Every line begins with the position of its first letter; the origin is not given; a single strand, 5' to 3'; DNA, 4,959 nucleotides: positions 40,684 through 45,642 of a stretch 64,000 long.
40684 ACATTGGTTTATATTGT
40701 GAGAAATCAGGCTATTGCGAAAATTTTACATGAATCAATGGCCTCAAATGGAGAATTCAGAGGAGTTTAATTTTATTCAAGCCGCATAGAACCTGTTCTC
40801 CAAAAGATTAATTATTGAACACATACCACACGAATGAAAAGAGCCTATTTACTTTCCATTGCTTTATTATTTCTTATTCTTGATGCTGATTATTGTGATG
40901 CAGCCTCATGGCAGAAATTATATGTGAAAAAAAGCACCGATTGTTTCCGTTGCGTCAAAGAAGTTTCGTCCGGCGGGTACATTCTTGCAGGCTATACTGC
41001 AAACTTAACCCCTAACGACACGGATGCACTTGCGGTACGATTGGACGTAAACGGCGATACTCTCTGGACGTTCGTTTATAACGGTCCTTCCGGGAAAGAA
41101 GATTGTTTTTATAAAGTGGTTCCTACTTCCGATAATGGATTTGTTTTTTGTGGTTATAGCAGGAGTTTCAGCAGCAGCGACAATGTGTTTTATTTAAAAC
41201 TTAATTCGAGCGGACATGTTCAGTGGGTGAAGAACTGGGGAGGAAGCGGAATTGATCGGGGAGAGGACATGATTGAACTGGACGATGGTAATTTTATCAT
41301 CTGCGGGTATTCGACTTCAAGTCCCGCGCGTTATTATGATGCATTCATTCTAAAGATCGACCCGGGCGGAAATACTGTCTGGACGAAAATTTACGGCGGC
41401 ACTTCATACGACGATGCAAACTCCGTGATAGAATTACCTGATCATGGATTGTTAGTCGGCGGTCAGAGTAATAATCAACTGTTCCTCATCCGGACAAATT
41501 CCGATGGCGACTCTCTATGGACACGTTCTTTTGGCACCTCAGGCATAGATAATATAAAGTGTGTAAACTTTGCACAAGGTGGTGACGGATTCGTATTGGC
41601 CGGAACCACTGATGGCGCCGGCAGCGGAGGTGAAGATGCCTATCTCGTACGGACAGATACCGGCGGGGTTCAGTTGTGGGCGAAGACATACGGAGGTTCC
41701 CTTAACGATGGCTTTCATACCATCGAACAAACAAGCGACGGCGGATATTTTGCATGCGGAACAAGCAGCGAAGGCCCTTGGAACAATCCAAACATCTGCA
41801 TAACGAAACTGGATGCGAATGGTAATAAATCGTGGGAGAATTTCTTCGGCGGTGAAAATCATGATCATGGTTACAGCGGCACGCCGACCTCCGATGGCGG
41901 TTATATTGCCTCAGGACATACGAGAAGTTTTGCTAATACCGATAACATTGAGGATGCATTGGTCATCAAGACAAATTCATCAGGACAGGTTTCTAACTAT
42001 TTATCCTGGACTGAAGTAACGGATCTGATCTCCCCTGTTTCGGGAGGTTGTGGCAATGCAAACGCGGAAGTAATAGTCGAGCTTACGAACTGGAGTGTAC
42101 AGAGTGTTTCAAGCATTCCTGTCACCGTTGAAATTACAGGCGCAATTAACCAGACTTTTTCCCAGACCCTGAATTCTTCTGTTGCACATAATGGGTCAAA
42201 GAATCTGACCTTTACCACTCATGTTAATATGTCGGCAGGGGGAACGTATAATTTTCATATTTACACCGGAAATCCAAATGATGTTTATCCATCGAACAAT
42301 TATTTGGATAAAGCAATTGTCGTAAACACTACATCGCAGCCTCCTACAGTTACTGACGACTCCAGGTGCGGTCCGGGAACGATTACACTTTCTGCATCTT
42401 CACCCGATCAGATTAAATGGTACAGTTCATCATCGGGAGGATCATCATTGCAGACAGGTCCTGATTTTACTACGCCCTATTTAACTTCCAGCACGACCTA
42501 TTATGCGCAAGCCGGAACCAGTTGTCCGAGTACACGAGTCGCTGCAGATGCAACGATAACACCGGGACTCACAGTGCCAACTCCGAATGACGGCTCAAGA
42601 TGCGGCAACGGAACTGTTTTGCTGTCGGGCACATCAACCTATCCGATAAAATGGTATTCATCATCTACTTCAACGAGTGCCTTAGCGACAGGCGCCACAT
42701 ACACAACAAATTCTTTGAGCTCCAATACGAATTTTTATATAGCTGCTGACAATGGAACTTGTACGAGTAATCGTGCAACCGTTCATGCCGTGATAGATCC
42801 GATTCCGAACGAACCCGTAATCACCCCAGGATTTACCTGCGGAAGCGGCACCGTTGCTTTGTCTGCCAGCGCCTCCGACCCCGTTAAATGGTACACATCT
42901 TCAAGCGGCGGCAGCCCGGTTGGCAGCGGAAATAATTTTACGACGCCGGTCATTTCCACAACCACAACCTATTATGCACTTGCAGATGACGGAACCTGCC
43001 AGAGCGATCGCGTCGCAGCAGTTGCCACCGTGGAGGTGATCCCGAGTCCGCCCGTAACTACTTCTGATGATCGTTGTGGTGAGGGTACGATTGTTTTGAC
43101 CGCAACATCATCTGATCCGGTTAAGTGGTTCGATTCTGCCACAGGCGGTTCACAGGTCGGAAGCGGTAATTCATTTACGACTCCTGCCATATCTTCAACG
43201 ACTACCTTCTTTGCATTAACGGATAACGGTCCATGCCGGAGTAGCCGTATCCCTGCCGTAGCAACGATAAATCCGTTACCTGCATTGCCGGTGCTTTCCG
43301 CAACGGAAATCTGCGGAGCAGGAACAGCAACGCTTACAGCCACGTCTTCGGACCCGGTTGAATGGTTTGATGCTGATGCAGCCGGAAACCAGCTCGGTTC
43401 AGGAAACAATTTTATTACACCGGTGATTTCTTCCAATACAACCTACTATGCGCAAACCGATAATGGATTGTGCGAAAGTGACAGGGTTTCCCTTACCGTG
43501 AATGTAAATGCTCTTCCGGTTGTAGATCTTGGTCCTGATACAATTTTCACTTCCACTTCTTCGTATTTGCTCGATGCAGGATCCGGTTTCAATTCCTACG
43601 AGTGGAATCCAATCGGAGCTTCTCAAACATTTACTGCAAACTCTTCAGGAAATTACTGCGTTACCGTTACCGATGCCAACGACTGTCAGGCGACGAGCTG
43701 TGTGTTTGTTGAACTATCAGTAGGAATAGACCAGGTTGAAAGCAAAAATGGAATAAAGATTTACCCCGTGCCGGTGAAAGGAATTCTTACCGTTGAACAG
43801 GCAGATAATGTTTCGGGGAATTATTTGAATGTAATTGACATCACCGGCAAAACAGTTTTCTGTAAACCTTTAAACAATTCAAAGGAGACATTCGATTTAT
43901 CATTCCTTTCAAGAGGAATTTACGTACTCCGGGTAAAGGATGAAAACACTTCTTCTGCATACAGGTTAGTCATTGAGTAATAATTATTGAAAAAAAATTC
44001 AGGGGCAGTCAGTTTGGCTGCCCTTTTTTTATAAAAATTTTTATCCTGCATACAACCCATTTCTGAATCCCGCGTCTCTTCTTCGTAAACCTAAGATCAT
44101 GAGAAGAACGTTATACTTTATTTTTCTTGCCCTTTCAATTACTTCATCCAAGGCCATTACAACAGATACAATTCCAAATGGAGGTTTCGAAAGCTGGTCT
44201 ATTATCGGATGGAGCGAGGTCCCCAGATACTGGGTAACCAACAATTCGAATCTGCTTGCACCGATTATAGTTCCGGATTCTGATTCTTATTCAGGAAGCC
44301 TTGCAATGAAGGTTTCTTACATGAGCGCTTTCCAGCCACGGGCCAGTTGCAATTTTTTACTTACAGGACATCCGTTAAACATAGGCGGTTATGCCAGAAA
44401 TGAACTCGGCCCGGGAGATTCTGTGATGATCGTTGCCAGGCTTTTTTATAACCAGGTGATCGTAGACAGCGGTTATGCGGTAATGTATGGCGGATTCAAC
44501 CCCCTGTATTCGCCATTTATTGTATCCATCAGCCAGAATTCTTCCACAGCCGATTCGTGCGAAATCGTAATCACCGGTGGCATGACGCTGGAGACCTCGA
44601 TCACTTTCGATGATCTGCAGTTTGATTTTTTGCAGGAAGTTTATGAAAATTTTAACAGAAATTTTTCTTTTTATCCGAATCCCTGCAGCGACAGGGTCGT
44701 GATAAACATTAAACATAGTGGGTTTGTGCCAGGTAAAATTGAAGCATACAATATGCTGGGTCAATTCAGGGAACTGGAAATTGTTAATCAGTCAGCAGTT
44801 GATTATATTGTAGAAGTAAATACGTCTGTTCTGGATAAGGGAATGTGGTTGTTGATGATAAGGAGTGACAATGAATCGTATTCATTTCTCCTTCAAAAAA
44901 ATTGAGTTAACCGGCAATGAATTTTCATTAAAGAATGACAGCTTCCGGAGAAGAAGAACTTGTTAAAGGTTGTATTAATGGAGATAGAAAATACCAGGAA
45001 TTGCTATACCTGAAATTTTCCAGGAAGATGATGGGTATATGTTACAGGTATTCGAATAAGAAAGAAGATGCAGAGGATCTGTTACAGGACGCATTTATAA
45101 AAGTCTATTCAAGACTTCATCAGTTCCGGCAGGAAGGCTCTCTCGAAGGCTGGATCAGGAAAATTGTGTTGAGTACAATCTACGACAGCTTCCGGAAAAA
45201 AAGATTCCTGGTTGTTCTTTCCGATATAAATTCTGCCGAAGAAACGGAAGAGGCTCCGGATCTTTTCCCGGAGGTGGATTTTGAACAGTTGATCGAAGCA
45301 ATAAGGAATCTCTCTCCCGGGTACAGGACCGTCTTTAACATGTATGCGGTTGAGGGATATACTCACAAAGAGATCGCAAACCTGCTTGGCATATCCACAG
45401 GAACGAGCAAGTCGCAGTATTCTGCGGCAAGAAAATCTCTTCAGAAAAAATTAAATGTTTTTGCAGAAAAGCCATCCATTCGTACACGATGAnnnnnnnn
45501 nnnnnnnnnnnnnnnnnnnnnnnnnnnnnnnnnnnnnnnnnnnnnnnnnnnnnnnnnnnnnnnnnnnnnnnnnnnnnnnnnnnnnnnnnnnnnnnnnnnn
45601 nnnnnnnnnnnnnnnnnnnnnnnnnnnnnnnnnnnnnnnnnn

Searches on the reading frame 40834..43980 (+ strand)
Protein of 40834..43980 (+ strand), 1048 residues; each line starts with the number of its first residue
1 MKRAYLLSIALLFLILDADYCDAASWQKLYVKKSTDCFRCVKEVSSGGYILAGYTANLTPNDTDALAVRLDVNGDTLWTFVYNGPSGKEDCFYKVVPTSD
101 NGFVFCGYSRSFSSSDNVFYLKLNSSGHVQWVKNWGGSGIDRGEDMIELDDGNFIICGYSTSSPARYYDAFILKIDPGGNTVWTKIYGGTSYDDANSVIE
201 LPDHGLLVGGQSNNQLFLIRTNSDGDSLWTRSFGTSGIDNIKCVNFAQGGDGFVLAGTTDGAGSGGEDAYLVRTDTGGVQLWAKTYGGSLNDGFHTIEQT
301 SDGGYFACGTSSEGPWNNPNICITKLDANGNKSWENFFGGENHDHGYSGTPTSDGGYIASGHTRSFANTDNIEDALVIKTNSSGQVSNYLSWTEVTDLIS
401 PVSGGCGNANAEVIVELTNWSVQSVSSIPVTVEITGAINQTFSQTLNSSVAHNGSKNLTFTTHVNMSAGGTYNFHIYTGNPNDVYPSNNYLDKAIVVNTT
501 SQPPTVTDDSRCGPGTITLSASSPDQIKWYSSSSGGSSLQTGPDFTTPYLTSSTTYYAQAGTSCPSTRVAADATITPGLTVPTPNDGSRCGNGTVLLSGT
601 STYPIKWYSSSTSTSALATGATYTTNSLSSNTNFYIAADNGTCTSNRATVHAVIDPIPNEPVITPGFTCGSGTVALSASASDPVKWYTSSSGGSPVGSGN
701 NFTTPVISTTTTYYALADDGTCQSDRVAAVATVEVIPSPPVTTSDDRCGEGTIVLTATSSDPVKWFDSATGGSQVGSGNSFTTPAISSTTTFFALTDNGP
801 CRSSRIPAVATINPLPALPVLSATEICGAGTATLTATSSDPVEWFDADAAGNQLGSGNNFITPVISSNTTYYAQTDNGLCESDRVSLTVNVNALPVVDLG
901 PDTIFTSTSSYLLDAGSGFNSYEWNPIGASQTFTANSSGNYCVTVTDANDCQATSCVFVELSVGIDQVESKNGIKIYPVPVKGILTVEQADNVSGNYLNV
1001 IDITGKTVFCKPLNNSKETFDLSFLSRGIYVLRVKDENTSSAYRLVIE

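Call 20: search_protein_families(library=pfam, proteins=[window:40834-43980:+], max_evalue=0.001)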
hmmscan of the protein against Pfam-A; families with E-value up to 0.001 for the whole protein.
window:40834-43980:+ (1048 aa): 2 families
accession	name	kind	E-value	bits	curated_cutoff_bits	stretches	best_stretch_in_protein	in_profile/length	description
PF19081.6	Ig_7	-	2.5e-71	236.4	27.3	5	503-577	3-84/84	Ig-like domain CHU_C associated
PF18962.6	Por_Secre_tail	-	1e-11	45.4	27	1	976-1047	1-75/75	Secretion system C-terminal sorting domain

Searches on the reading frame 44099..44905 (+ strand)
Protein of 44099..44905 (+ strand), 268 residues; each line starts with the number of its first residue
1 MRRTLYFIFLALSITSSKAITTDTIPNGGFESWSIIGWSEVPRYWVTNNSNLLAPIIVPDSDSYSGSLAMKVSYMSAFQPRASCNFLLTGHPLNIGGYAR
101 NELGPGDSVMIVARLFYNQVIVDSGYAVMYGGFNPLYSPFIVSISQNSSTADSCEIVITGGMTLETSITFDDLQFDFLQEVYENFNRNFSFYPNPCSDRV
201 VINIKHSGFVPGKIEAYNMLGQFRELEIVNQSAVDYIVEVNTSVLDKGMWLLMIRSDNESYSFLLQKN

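Call 20: search_protein_families(library=pfam, proteins=[window:44099-44905:+], max_evalue=0.001)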
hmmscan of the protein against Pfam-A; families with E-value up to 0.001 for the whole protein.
window:44099-44905:+ (268 aa): 1 family
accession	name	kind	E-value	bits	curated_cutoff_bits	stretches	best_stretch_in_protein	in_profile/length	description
PF18962.6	Por_Secre_tail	-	8.8e-07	29.6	27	1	192-261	2-69/75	Secretion system C-terminal sorting domain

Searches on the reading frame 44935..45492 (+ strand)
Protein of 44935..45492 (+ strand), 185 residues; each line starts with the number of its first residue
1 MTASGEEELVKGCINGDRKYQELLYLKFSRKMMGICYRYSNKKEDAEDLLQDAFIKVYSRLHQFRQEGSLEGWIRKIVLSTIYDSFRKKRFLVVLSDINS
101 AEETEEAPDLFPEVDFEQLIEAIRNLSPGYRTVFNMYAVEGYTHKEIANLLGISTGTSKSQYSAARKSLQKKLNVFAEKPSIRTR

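Call 20: search_protein_families(library=pfam, proteins=[window:44935-45492:+], max_evalue=0.001)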
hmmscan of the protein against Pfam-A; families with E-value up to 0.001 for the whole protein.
window:44935-45492:+ (185 aa): 4 families
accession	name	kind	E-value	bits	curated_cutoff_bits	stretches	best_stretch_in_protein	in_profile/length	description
PF04542.20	Sigma70_r2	-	3.5e-16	59.2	24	1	24-90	1-69/71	Sigma-70 region 2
PF08281.18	Sigma70_r4_2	-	9.4e-16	57.6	25.7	1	117-169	2-54/54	Sigma-70, region 4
PF04545.22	Sigma70_r4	-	1e-07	31.8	24.1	1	122-171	1-50/50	Sigma-70, region 4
PF07638.17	Sigma70_ECF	-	6.8e-07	29.8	21.1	1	92-174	102-184/185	ECF sigma factor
